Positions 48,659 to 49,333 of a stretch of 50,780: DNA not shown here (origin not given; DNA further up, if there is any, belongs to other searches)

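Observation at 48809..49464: HEPN/MNT (HepT/MntA-type) toxin-antitoxin pair inserted inside a nucleotide-sugar biosynthesis operon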

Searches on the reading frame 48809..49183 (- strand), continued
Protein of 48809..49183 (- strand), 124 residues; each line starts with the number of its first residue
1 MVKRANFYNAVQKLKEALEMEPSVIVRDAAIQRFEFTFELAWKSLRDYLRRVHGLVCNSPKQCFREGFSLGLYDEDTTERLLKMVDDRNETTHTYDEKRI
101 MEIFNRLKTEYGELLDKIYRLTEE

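Call 19: find_related_loci(query=A1, collection=genome_contigs, flank=5000)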
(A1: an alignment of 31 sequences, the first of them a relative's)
Query A1 (124 aa) in genome_contigs; peptide patterns used: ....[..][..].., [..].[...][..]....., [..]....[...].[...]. (x = any residue, [..] = any of these).
599 stretches matched a pattern (row limit reached: there are more); 534 encode a relative of the query (tblastn E <= 1e-3); the best 80 are kept; 80 distinct loci.
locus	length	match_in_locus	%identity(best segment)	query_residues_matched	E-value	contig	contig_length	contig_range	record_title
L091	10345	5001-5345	58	1-115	3e-42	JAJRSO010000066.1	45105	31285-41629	MAG: Calditrichota bacterium isolate Dive96_bin1.111 k141_4327327, whole genome shotgun sequence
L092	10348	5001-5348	51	6-121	2e-38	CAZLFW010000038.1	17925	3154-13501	MAG TPA_asm: uncultured bacterium isolate binchicken_co381_84 genome assembly, contig: k141_311514, whole genome shotgun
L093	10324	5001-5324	56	10-118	2e-36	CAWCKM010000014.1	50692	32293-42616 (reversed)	MAG: Nitrospirota bacterium isolate MFD00709.bin.1.4 genome assembly, contig: contig_13278, whole genome shotgun sequenc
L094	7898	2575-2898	54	10-118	1e-35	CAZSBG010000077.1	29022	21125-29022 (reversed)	MAG TPA_asm: uncultured Cytophagia bacterium isolate SRP141376_co4_290 genome assembly, contig: NODE_2931_length_29022_c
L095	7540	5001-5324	55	10-118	5e-35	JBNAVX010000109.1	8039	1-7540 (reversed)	MAG: Thermodesulfovibrionales bacterium isolate Kamch4342-D-MF-049 bin31.fa-109, whole genome shotgun sequence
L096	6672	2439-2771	53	9-120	2e-34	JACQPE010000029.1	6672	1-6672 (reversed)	MAG: Elusimicrobia bacterium isolate NC_groundwater_1299_Ag_S-0.2um_52_32 S_p2_S4_coassembly_k141_599052, whole genome s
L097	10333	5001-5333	52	9-120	3e-34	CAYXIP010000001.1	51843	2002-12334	MAG TPA_asm: uncultured Candidatus Methanoperedens sp. isolate SRP093762_co1_13 genome assembly, contig: NODE_402_length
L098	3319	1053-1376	53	9-117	4e-34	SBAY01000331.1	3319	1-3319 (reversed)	MAG: Nitrospira sp. isolate Bin_21_1 Hy_contig16370, whole genome shotgun sequence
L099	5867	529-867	52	9-121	8e-34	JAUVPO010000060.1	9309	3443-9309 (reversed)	MAG: Deferribacteres bacterium isolate CSMAG_664 CSMAG_664_k127_27321059_length_9309_cov_138.0000, whole genome shotgun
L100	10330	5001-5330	50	10-120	1e-33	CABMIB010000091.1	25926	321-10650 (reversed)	uncultured archaeon isolate LFW-280_3_1 genome assembly, contig: LFW28031_72, whole genome shotgun sequence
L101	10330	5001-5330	50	10-120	3e-33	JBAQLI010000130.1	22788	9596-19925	MAG: Candidatus Methanoperedens sp. isolate MFD12032_ilm_asm_bin13 k127_62745, whole genome shotgun sequence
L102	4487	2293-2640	53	10-124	4e-33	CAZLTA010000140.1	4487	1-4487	MAG TPA_asm: uncultured Planctomycetia bacterium isolate SRP178699_co1_390 genome assembly, contig: NODE_29342_length_44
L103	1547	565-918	49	10-124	3e-33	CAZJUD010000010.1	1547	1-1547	MAG TPA_asm: uncultured Caldimicrobium sp. isolate binchicken_co25_16 genome assembly, contig: k141_163995, whole genome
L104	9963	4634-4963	50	10-120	9e-33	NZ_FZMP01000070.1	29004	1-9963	Candidatus Methanoperedens nitroreducens isolate Mnv1, whole genome shotgun sequence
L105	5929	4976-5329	50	7-123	2e-32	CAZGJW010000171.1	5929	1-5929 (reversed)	MAG TPA_asm: uncultured Spirochaetota bacterium isolate binchicken_co89_639 genome assembly, contig: NODE_28752_length_5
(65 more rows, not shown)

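Call 26: search_solved_structures(query=window:48809-49183:-, max_evalue=0.01, show_alignments=2)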
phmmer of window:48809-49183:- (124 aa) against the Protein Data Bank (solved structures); distinct sequences matched with E-value up to 0.01: 5.
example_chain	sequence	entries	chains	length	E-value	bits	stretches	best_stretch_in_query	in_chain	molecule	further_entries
1wty_A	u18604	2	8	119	3.7e-22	81.9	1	5-115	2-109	hypothetical protein TTHA0048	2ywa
1wwp_A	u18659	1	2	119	5.3e-22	81.4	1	10-118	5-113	hypothetical protein TTHA0636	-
8yuf_A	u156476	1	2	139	9.6e-12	48.3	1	6-121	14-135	Nucleotidyltransferase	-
8xdj_A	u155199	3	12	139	1.5e-11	47.6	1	6-121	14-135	HEPN toxin | HEPN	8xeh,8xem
1jog_A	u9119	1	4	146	1.6e-06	31.5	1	17-107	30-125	HYPOTHETICAL PROTEIN HI0074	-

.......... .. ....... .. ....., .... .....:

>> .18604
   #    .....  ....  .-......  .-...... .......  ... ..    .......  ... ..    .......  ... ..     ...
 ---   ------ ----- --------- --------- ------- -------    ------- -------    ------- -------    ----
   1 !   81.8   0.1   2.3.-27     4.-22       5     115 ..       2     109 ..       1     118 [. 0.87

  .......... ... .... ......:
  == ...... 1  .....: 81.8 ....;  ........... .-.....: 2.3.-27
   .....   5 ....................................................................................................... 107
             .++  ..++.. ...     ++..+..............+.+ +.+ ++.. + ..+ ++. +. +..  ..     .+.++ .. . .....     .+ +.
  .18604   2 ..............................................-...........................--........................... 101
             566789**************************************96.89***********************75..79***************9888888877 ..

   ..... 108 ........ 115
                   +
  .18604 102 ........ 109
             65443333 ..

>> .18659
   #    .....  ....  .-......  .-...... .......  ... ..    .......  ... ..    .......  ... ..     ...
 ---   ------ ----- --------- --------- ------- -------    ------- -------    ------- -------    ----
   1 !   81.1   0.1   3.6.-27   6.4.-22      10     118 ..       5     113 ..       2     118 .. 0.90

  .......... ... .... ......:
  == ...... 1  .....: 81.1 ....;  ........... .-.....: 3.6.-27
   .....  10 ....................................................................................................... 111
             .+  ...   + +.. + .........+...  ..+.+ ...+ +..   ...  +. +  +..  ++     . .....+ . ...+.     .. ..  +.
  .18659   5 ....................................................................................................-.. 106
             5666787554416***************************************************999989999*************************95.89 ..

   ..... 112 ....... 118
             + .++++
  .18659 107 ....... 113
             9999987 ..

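Call 32: search_solved_structures(query=window:48809-49183:-, max_evalue=0.0001, show_alignments=5)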
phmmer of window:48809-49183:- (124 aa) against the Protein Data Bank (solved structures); distinct sequences matched with E-value up to 0.0001: 5.
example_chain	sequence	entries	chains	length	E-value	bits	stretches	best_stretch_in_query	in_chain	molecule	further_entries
1wty_A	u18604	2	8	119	3.7e-22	81.9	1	5-115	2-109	hypothetical protein TTHA0048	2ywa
1wwp_A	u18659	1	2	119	5.3e-22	81.4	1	10-118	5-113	hypothetical protein TTHA0636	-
8yuf_A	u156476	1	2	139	9.6e-12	48.3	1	6-121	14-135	Nucleotidyltransferase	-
8xdj_A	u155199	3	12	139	1.5e-11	47.6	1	6-121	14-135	HEPN toxin | HEPN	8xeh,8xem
1jog_A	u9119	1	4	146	1.6e-06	31.5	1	17-107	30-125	HYPOTHETICAL PROTEIN HI0074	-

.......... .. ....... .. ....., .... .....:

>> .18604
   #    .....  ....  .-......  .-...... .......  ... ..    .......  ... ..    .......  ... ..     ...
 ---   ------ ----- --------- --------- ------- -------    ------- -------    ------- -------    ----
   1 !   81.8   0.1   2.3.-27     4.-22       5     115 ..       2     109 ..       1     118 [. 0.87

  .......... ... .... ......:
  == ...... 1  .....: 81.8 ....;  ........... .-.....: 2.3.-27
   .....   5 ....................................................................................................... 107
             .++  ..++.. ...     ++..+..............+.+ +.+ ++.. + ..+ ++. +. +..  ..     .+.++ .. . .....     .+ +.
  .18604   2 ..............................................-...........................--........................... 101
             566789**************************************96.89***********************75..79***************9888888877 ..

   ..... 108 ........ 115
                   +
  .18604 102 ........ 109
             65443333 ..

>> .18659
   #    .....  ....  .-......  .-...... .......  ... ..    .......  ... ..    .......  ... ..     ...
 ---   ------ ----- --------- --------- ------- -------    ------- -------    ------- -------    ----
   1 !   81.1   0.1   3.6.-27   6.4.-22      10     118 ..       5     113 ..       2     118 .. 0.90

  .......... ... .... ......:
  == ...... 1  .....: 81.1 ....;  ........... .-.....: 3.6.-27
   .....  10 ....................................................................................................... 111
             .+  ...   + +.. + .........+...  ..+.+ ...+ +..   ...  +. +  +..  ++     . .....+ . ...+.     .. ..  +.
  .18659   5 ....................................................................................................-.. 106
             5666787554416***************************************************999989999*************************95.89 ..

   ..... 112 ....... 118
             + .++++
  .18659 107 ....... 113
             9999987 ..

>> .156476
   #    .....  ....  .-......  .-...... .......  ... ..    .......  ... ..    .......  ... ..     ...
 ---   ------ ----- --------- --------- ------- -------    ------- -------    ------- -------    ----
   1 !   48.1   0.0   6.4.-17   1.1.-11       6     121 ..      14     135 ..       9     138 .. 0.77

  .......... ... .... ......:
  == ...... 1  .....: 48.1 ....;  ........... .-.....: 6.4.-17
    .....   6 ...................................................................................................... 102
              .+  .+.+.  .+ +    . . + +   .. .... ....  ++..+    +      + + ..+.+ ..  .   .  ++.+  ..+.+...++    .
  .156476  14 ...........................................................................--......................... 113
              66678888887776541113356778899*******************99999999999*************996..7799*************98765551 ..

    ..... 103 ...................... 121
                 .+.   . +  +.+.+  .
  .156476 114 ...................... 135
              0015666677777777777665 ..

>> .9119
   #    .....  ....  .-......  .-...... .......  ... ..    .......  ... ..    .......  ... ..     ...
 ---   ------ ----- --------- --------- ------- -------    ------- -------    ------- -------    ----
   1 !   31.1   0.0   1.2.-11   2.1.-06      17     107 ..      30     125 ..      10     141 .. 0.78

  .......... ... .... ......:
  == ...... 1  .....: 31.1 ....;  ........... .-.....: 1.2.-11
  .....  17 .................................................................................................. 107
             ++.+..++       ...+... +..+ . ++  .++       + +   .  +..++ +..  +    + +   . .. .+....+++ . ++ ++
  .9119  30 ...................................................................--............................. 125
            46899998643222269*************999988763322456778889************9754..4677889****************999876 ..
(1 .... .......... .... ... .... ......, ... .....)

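Call 41: search_protein_families(library=padloc, proteins=[window:48809-49183:-], max_evalue=0.01)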
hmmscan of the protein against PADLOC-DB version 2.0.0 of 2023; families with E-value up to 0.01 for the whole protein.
window:48809-49183:- (124 aa): 0 families

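Call 47: find_encoding_contigs(protein=P0006, flank=5000, max_places=2)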
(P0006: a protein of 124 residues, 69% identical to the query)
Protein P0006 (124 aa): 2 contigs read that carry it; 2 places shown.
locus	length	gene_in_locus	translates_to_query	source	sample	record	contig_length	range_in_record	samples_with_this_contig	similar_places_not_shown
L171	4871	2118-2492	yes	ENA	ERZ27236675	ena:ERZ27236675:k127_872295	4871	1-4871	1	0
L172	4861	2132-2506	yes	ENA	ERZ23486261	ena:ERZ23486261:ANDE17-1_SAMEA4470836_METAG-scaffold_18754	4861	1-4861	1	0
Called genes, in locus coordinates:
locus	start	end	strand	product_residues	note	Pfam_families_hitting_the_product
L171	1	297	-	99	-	?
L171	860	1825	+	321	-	PF01408:GFO_IDH_MocA, PF02894:GFO_IDH_MocA_C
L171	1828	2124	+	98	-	PF01909:NTP_transf_2, PF18765:Polbeta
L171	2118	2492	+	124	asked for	PF08780:NTase_sub_bind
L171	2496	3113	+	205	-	PF25084:LbH_EIF2B, PF00132:Hexapep, PF25087:GMPPB_C (weak), PF14602:Hexapep_2 (faint)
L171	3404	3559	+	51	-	-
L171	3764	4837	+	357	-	PF01370:Epimerase, PF02719:Polysacc_synt_2 (weak), PF04321:RmlD_sub_bind, PF16363:GDP_Man_Dehyd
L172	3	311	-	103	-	?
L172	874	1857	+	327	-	PF01408:GFO_IDH_MocA, PF02894:GFO_IDH_MocA_C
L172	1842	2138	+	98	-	PF01909:NTP_transf_2, PF18765:Polbeta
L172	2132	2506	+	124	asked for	PF08780:NTase_sub_bind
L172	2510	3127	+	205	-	PF25084:LbH_EIF2B, PF00132:Hexapep, PF25087:GMPPB_C (weak), PF14602:Hexapep_2 (faint)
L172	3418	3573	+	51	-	-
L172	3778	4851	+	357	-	PF01370:Epimerase, PF02719:Polysacc_synt_2 (weak), PF04321:RmlD_sub_bind, PF16363:GDP_Man_Dehyd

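Call 48: find_encoding_contigs(protein=P0015, flank=6000, max_places=2)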
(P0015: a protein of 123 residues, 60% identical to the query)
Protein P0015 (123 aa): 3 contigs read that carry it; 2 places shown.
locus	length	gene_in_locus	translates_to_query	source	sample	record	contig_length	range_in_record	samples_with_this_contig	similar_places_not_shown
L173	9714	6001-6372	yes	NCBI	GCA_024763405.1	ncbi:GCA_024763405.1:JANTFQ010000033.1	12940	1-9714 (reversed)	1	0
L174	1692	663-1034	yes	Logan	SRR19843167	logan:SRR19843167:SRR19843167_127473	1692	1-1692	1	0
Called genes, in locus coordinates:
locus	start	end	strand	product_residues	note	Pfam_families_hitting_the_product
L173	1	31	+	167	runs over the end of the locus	PF02357:NusG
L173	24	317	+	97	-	-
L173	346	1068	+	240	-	PF09834:DUF2061, PF01583:APS_kinase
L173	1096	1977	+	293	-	PF01507:PAPS_reduct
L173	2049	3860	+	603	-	PF00009:GTP_EFTU, PF01926:MMR_HSR1 (faint), PF03144:GTP_EFTU_D2 (weak), PF22594:GTP-eEF1A_C, PF01583:APS_kinase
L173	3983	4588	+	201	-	PF01583:APS_kinase, PF13671:AAA_33 (weak)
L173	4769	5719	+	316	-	PF01408:GFO_IDH_MocA, PF02894:GFO_IDH_MocA_C, PF22725:GFO_IDH_MocA_C3 (weak)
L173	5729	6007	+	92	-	PF01909:NTP_transf_2 (weak), PF18765:Polbeta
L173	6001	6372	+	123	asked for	PF08780:NTase_sub_bind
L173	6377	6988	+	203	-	PF25084:LbH_EIF2B, PF14602:Hexapep_2 (faint), PF00132:Hexapep, PF25087:GMPPB_C (weak)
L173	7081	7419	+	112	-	PF18924:DUF5674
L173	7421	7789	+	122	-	-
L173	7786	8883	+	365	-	PF02350:Epimerase_2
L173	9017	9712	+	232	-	?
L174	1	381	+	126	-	?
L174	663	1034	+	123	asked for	PF08780:NTase_sub_bind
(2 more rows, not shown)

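Call 49: find_encoding_contigs(protein=P0036, flank=5000, max_places=2)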
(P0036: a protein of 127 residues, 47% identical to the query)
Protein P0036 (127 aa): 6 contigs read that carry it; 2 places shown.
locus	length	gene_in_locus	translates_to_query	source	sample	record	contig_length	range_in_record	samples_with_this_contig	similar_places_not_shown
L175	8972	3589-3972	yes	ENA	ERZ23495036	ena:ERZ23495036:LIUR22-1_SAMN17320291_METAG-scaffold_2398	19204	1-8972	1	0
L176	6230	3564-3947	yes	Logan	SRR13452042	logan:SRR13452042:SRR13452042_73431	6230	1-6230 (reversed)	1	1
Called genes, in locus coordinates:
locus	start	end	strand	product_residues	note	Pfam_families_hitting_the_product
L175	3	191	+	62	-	?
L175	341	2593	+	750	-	PF00368:HMG-CoA_red, PF00288:GHMP_kinases_N, PF08544:GHMP_kinases_C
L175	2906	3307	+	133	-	-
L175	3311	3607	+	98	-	PF01909:NTP_transf_2 (weak), PF18765:Polbeta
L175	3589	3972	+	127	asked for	PF08780:NTase_sub_bind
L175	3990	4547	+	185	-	PF00293:NUDIX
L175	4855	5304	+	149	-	PF09990:DUF2231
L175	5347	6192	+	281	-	PF11449:ArsP_2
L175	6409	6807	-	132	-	PF04134:DCC1-like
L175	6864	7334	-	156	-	-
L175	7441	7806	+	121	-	PF13620:CarboxypepD_reg, PF13715:CarbopepD_reg_2 (weak)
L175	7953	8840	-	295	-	PF01545:Cation_efflux, PF16916:ZT_dimer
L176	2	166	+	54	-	?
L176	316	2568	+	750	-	PF00368:HMG-CoA_red, PF00288:GHMP_kinases_N, PF08544:GHMP_kinases_C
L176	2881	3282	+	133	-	-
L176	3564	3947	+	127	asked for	PF08780:NTase_sub_bind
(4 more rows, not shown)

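Call 88: list_cluster_members(proteins=[P0003, P0006, P0007, P0008, P0015, P0020])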
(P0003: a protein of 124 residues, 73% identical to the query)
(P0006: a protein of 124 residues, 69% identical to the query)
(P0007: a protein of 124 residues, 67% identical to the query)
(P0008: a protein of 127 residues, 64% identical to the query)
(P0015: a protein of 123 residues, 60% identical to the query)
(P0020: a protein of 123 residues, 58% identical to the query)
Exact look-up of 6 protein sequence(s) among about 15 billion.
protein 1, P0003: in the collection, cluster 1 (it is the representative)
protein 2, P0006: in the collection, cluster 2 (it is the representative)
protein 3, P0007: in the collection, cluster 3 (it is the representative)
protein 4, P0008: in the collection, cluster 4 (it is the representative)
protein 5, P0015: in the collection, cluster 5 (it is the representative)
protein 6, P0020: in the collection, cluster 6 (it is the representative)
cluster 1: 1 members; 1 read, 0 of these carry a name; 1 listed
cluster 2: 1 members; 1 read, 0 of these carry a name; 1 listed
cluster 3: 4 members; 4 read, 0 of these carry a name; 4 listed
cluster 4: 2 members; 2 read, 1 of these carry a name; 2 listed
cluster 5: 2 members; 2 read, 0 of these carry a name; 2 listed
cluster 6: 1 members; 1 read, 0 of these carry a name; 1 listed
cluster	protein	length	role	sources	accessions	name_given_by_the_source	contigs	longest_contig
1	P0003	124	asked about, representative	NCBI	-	-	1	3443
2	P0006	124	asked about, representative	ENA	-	-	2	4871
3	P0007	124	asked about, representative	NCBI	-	-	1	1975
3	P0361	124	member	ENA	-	-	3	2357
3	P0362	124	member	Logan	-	-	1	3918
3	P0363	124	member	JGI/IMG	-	-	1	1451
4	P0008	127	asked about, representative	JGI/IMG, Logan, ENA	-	nucleotidyltransferase substrate binding protein (TIGR01987 family)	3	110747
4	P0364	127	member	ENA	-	-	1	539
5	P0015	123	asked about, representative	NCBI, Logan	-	-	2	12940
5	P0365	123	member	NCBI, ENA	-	-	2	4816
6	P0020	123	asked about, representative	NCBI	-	-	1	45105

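Call 99: search_dna_similar(query=window:48809-49183:-, collection=plasmids, mode=protein, max_rows=12)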
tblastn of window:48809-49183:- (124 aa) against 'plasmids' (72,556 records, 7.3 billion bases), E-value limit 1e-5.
Records with a match: 61; places in all: 62; records where one place covers at least 80% of the query: 18.
Best place of each record, by identity: <60% 61.
By first word of the organism name: Piscirickettsia 39; Clostridium 5; Candidatus 4; Cetobacterium 2; Acetoanaerobium 1; Mesobacillus 1; Ilyobacter 1; Pseudalkalibacillus 1; Arthrobacter 1; Aeromonas 1; and 5 more.
By predicted mobility (MOB-suite, as given by PLSDB): non-mobilizable 59; conjugative 2.
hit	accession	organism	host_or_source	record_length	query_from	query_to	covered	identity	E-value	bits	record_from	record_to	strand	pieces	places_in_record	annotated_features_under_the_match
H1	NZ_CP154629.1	Acetoanaerobium noterae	cell culture,Sludge of a digestion ...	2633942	10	118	88%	44.5%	2e-19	89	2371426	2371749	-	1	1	none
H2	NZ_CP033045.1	Mesobacillus foraminis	cell culture,Red Sea lagoons-Mangrove ...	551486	3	115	91%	41.7%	2e-19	89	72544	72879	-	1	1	nucleotidyltransferase substrate binding protein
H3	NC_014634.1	Ilyobacter polytropus DSM 2926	marine mud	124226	3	121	96%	38.8%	6e-20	91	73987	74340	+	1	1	HI0074 family nucleotidyltransferase substrate-binding subunit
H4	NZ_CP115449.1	Clostridium tetani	-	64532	6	124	96%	38.0%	7e-17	82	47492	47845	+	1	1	nucleotidyltransferase substrate binding protein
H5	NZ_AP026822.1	Clostridium tetani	soil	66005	6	124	96%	38.0%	7e-17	82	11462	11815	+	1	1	nucleotidyltransferase substrate binding protein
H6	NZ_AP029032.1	Clostridium tetani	soil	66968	6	124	96%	38.0%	7e-17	82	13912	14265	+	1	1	nucleotidyltransferase substrate binding protein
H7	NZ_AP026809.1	Clostridium tetani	soil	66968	6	124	96%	38.0%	7e-17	82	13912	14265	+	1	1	nucleotidyltransferase substrate binding protein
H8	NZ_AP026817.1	Clostridium tetani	soil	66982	6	124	96%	38.0%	7e-17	82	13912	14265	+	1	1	nucleotidyltransferase substrate binding protein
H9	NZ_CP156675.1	Pseudalkalibacillus hwajinpoensis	mixed culture,soil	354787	3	118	94%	37.6%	3e-15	77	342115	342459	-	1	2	nucleotidyltransferase substrate binding protein | nucleotidyltransferase domain-containing protein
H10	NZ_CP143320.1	Cetobacterium somerae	intestine of Yellow Catfish,pure culture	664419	9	124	94%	36.7%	3e-15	77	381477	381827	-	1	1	nucleotidyltransferase substrate binding protein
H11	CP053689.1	Arthrobacter citreus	pure culture,soil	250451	3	118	94%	35.9%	5e-15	77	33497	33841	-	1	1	nucleotidyltransferase | nucleotidyltransferase domain-containing protein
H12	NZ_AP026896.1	Aeromonas caviae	Microbe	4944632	9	107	80%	41.0%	5e-16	79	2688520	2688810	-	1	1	none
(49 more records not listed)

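Call 100: search_dna_similar(query=window:48809-49183:-, collection=phages, mode=protein, max_rows=8)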
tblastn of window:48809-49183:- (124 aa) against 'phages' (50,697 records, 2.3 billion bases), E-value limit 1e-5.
Records with a match: 3; places in all: 3; records where one place covers at least 80% of the query: 3.
Best place of each record, by identity: <60% 3.
By first word of the organism name: Bacteriophage 3.
By host as written in the record: - 3.
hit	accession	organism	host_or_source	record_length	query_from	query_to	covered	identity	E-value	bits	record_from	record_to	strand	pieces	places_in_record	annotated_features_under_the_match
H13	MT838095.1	Bacteriophage sp.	human fecal samples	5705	7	118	90%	40.0%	6e-19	86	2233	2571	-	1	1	record has no annotation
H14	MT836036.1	Bacteriophage sp.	human fecal samples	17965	6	111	85%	35.7%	1e-10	62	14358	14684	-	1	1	record has no annotation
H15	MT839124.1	Bacteriophage sp.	human fecal samples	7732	6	116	90%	29.6%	4e-8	56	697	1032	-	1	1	record has no annotation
